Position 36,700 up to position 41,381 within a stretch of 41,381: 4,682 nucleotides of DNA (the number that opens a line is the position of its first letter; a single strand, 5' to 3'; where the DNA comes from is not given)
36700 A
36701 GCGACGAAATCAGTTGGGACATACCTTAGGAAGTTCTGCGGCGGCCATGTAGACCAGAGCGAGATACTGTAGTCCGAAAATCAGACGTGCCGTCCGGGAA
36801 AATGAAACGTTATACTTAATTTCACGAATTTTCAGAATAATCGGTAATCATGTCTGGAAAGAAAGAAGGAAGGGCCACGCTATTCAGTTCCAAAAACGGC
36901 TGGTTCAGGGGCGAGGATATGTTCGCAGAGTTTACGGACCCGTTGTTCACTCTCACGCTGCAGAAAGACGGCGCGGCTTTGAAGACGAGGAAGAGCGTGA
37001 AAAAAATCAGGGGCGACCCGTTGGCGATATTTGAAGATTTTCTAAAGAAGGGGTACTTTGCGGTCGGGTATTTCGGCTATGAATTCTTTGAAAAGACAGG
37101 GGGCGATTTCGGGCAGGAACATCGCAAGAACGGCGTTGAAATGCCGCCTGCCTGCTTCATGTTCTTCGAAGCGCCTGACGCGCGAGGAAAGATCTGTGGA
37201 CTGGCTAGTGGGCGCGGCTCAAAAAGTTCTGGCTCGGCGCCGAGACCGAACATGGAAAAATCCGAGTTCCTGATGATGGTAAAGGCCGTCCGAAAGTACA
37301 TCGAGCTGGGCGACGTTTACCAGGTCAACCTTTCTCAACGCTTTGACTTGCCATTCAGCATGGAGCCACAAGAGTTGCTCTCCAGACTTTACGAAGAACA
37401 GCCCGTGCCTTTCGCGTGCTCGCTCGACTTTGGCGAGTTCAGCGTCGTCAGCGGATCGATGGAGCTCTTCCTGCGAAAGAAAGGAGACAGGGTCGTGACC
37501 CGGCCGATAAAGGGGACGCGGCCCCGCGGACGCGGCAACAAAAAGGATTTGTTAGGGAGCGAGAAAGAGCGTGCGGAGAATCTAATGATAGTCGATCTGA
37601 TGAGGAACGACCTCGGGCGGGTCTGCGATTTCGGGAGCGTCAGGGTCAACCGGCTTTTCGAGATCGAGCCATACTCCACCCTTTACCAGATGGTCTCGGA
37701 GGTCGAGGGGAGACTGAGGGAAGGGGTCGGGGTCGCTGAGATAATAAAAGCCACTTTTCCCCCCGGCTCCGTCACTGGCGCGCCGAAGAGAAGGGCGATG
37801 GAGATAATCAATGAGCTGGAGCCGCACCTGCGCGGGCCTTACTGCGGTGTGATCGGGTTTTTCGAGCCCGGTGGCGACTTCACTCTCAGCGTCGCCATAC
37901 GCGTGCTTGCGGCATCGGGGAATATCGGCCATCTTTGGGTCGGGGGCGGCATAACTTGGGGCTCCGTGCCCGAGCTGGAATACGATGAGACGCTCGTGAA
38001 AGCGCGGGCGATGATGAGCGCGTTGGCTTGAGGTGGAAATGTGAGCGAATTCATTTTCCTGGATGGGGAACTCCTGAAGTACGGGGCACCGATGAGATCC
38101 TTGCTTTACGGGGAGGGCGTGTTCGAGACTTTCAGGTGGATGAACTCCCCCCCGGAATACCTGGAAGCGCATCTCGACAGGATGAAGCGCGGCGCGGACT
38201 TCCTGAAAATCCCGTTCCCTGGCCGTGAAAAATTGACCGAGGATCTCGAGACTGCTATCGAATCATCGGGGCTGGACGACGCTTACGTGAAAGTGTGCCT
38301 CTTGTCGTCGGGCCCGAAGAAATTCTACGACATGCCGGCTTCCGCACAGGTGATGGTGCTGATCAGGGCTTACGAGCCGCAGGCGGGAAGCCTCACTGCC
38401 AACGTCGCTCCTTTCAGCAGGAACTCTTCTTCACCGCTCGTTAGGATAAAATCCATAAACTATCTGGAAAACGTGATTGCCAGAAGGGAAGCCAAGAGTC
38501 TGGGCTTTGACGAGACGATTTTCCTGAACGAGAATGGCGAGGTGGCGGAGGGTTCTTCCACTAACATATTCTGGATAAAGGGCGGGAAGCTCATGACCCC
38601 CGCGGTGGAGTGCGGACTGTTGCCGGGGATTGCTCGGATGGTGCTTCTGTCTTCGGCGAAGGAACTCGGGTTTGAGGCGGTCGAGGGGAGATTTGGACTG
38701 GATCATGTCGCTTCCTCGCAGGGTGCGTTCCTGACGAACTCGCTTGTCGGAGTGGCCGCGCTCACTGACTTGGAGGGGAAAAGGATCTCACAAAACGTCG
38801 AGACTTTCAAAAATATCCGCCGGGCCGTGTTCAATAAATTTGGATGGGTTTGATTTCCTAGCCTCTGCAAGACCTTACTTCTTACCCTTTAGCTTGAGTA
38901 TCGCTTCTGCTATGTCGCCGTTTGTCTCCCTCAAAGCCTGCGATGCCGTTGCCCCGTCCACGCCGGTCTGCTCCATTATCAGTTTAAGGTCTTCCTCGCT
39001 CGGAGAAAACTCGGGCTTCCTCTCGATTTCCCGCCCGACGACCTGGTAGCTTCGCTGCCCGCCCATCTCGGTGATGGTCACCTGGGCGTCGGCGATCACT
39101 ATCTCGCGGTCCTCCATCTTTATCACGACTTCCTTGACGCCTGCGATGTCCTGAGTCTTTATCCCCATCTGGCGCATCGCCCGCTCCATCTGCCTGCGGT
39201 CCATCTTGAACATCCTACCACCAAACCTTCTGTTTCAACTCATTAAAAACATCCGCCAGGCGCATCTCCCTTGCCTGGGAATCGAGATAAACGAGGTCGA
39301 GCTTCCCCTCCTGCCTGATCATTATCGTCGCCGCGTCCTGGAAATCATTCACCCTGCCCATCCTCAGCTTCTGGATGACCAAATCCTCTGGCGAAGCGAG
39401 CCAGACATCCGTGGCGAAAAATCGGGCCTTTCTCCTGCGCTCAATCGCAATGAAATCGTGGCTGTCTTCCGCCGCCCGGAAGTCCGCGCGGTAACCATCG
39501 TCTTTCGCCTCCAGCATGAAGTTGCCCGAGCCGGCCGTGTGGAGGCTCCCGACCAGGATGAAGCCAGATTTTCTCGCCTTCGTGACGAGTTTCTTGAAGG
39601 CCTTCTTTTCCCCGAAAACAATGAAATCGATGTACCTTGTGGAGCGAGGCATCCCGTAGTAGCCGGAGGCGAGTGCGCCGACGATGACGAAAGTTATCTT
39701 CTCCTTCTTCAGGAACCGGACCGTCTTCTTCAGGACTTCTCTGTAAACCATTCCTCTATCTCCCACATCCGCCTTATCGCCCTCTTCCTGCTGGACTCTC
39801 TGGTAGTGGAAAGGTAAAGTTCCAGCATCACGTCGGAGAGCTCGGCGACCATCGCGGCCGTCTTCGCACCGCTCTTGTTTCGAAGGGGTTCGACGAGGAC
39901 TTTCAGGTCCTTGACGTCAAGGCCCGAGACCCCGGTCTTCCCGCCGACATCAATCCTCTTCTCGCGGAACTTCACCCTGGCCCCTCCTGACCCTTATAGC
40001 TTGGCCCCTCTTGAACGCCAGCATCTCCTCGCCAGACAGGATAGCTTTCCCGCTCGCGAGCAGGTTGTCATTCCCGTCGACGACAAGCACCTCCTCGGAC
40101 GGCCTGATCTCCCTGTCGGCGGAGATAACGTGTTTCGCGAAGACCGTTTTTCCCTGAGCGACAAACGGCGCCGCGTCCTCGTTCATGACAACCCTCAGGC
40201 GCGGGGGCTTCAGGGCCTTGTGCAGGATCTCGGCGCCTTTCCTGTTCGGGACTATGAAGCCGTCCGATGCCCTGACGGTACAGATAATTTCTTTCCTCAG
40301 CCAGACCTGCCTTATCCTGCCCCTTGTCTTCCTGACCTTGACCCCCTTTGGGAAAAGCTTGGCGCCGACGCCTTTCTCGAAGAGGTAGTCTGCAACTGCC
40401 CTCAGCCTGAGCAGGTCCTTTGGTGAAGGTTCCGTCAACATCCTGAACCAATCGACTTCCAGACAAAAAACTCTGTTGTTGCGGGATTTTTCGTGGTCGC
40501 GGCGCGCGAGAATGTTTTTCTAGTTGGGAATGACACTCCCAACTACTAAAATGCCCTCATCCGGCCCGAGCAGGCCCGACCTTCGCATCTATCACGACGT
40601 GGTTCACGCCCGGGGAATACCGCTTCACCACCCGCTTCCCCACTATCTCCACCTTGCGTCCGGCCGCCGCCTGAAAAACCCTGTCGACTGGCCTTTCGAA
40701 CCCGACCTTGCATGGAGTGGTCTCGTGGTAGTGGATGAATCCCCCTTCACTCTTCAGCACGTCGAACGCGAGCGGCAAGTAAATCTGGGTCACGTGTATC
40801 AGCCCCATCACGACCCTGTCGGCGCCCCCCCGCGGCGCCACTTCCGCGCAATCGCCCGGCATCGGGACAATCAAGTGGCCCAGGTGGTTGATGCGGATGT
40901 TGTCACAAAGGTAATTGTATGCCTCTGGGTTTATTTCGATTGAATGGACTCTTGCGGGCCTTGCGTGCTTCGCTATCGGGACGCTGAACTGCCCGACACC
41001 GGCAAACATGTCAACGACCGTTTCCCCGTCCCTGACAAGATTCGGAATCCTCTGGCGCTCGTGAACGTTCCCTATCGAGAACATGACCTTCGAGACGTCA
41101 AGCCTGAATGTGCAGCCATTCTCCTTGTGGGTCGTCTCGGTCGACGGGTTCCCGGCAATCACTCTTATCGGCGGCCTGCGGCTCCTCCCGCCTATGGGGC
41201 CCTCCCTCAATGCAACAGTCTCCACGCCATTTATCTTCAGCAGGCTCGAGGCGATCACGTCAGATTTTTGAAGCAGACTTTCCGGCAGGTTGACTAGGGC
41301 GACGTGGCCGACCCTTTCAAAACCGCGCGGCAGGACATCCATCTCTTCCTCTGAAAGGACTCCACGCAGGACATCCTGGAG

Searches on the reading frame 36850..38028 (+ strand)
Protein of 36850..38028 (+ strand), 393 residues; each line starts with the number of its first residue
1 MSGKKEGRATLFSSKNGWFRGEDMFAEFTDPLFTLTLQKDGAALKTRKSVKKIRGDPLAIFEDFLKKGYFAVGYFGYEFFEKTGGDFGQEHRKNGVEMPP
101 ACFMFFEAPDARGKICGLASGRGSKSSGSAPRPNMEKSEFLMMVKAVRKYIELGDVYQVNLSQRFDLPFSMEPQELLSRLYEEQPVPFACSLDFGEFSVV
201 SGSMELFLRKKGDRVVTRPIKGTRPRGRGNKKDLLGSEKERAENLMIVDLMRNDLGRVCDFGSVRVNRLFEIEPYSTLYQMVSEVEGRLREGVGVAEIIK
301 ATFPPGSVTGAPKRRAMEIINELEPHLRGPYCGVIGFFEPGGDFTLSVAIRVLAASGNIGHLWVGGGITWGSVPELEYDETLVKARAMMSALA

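Call 24: search_protein_families(library=pfam, proteins=[window:36850-38028:+], max_evalue=0.00001)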
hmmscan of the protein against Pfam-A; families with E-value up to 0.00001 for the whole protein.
window:36850-38028:+ (393 aa): 1 family
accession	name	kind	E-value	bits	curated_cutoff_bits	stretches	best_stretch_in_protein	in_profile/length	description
PF00425.24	Chorismate_bind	-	2.4e-82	276.8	27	1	137-384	2-257/257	chorismate binding enzyme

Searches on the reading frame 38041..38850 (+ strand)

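Call 24: search_protein_families(library=pfam, proteins=[window:38041-38850:+], max_evalue=0.00001)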
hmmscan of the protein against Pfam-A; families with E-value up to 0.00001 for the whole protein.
window:38041-38850:+ (270 aa): 1 family
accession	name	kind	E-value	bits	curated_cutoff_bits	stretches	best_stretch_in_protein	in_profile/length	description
PF01063.24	Aminotran_4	-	7.8e-55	186.6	28.5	1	26-240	1-219/223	Amino-transferase class IV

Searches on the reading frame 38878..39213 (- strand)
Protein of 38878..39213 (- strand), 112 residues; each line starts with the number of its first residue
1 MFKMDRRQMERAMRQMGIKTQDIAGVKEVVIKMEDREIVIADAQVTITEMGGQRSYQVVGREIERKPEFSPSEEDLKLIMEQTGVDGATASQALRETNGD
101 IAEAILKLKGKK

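Call 24: search_protein_families(library=pfam, proteins=[window:38878-39213:-], max_evalue=0.00001)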
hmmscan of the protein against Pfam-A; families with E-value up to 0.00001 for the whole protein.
window:38878-39213:- (112 aa): 2 families
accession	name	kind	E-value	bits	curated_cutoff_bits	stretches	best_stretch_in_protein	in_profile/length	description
PF01849.23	NAC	-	1.7e-12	47.5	21.3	1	7-61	2-53/57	NAC domain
PF19026.7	UBA_HYPK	-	8.5e-11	41.5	27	1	73-107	5-39/41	HYPK UBA domain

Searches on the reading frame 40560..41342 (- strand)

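Call 24: search_protein_families(library=pfam, proteins=[window:40560-41342:-], max_evalue=0.00001)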
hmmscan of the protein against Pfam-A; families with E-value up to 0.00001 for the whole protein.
window:40560-41342:- (261 aa): 2 families
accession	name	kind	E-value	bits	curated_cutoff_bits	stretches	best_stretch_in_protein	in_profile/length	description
PF02475.24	TRM5-TYW2_MTfase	-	3e-61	206.6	28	1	70-234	1-164/164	TRM5/TYW2 methyltransferase domain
PF25133.1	TYW2_N_2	-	2.1e-13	50.7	27.7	1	2-66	15-78/79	TYW2 N-terminal domain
